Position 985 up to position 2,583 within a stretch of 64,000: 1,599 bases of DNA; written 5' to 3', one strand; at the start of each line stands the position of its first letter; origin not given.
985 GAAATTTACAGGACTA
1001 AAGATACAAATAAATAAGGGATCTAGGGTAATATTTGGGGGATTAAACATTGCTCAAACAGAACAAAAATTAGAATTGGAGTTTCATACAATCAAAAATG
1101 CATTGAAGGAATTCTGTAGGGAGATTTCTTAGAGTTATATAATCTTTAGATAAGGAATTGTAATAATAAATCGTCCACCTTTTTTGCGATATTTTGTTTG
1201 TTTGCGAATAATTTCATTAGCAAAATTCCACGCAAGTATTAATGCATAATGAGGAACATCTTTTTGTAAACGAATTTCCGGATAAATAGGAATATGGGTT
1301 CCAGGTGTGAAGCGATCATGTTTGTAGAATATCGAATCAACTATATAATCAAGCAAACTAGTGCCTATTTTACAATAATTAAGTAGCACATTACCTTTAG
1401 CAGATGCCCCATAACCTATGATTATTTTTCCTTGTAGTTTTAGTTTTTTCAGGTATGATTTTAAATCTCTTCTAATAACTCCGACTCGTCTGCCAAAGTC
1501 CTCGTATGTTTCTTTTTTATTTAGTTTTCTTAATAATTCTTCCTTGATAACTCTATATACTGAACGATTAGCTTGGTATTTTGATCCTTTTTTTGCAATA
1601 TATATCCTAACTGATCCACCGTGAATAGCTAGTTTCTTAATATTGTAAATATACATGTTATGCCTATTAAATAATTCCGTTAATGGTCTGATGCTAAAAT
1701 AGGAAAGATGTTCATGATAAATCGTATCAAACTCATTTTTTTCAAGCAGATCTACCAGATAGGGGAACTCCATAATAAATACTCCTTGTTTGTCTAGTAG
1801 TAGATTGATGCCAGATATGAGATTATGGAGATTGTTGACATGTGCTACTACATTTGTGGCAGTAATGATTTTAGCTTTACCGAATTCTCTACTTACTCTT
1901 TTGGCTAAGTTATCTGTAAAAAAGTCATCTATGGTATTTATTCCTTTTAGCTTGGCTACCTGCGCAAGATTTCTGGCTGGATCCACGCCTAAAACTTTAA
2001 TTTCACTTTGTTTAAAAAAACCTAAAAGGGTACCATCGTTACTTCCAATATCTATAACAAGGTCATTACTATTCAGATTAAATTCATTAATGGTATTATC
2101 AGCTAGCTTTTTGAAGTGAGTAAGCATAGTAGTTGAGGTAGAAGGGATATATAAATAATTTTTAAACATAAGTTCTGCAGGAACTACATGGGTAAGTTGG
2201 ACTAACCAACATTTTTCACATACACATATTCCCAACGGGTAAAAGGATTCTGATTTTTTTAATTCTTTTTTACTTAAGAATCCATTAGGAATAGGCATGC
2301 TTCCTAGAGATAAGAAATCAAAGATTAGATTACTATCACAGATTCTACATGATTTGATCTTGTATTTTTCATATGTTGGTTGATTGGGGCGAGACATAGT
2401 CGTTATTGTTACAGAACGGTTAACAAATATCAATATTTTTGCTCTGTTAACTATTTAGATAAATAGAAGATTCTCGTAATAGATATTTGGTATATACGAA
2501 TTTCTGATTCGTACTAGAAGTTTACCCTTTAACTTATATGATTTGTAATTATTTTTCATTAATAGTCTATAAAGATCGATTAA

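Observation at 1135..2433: Three paralogous Zn-ribbon sugar C-methyltransferase-like genes in one locus (also 15311-16591 and 32415-33689)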

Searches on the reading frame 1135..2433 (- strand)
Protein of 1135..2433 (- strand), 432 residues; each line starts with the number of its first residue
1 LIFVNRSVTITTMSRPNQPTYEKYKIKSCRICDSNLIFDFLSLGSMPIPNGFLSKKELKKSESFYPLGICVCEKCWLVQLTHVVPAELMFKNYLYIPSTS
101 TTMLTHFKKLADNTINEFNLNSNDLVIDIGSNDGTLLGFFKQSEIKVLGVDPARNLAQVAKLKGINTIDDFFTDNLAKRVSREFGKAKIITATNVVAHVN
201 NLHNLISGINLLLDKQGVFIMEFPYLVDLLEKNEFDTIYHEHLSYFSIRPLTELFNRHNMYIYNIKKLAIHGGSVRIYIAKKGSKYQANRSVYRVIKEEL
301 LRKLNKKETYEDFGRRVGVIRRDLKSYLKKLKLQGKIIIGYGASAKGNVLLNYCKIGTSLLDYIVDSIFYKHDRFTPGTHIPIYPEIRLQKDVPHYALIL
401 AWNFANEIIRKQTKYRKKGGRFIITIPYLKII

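Call 4: search_protein_families(library=pfam, proteins=[window:1135-2433:-], max_evalue=0.01)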
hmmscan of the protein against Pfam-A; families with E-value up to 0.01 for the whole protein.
window:1135-2433:- (432 aa): 5 families
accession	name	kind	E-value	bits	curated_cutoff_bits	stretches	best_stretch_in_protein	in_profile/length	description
PF08484.17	Methyltransf_14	-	6.8e-55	185.7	23.5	1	270-427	2-160/160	C-methyltransferase C-terminal domain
PF08421.16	Methyltransf_13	-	3.3e-22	78.8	31.3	1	29-90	1-62/62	Putative zinc binding domain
PF13489.12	Methyltransf_23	-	3.2e-15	56.7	27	1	110-260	9-159/164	Methyltransferase domain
PF08242.18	Methyltransf_12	-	9.2e-06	26.7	30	1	127-219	1-98/98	Methyltransferase domain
PF08241.18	Methyltransf_11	-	0.0021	19.1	21.2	1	128-221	2-95/95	Methyltransferase domain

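Call 5: search_protein_families(library=ncbifam, proteins=[window:1135-2433:-], max_evalue=0.01)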
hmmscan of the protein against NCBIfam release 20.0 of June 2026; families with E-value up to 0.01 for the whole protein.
window:1135-2433:- (432 aa): 3 families
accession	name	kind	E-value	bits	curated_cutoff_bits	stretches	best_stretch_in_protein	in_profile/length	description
TIGR01983.1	UbiG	equivalog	6.7e-06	25.6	102.95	1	122-220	49-150/228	bifunctional 2-polyprenyl-6-hydroxyphenol methylase/3-demethylubiquinol 3-O-methyltransferase UbiG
NF045667.1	MTase_DVU1556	equivalog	0.0044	16.5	155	1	110-220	10-118/213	DVU_1556 family methyltransferase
TIGR02081.1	metW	equivalog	0.0077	15.8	189.5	0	123-187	14-79/194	methionine biosynthesis protein MetW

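Call 7: search_solved_structures(query=window:1135-2433:-, max_evalue=0.001, show_alignments=2)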
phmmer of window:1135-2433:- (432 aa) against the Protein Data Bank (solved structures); distinct sequences matched with E-value up to 0.001: 11.
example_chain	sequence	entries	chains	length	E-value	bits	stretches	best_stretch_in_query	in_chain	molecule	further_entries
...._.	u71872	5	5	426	2.1e-90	306.9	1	26-428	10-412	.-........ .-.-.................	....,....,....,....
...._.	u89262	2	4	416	1.2e-79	271.4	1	28-431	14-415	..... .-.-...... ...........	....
3ndi_A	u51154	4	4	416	5.7e-78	265.9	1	28-430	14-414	Methyltransferase | TcaB9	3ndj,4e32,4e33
4e31_A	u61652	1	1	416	1.4e-77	264.7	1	28-430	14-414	TcaB9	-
4e2y_A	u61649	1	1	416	1.5e-77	264.6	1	28-430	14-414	TcaB9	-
4e2x_A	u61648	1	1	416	2e-77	264.1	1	28-430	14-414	TcaB9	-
5t6b_A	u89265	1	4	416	3.8e-77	263.2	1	28-430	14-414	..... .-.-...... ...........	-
4e2z_A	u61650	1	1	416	5.3e-77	262.7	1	28-430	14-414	TcaB9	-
4e2w_A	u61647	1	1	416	5.3e-77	262.7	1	28-430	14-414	TcaB9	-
4e30_A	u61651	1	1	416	1.4e-76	261.3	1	28-430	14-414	TcaB9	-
2avn_A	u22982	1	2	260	0.0003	23.1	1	109-243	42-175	ubiquinone/menaquinone biosynthesis methyltransferase-related protein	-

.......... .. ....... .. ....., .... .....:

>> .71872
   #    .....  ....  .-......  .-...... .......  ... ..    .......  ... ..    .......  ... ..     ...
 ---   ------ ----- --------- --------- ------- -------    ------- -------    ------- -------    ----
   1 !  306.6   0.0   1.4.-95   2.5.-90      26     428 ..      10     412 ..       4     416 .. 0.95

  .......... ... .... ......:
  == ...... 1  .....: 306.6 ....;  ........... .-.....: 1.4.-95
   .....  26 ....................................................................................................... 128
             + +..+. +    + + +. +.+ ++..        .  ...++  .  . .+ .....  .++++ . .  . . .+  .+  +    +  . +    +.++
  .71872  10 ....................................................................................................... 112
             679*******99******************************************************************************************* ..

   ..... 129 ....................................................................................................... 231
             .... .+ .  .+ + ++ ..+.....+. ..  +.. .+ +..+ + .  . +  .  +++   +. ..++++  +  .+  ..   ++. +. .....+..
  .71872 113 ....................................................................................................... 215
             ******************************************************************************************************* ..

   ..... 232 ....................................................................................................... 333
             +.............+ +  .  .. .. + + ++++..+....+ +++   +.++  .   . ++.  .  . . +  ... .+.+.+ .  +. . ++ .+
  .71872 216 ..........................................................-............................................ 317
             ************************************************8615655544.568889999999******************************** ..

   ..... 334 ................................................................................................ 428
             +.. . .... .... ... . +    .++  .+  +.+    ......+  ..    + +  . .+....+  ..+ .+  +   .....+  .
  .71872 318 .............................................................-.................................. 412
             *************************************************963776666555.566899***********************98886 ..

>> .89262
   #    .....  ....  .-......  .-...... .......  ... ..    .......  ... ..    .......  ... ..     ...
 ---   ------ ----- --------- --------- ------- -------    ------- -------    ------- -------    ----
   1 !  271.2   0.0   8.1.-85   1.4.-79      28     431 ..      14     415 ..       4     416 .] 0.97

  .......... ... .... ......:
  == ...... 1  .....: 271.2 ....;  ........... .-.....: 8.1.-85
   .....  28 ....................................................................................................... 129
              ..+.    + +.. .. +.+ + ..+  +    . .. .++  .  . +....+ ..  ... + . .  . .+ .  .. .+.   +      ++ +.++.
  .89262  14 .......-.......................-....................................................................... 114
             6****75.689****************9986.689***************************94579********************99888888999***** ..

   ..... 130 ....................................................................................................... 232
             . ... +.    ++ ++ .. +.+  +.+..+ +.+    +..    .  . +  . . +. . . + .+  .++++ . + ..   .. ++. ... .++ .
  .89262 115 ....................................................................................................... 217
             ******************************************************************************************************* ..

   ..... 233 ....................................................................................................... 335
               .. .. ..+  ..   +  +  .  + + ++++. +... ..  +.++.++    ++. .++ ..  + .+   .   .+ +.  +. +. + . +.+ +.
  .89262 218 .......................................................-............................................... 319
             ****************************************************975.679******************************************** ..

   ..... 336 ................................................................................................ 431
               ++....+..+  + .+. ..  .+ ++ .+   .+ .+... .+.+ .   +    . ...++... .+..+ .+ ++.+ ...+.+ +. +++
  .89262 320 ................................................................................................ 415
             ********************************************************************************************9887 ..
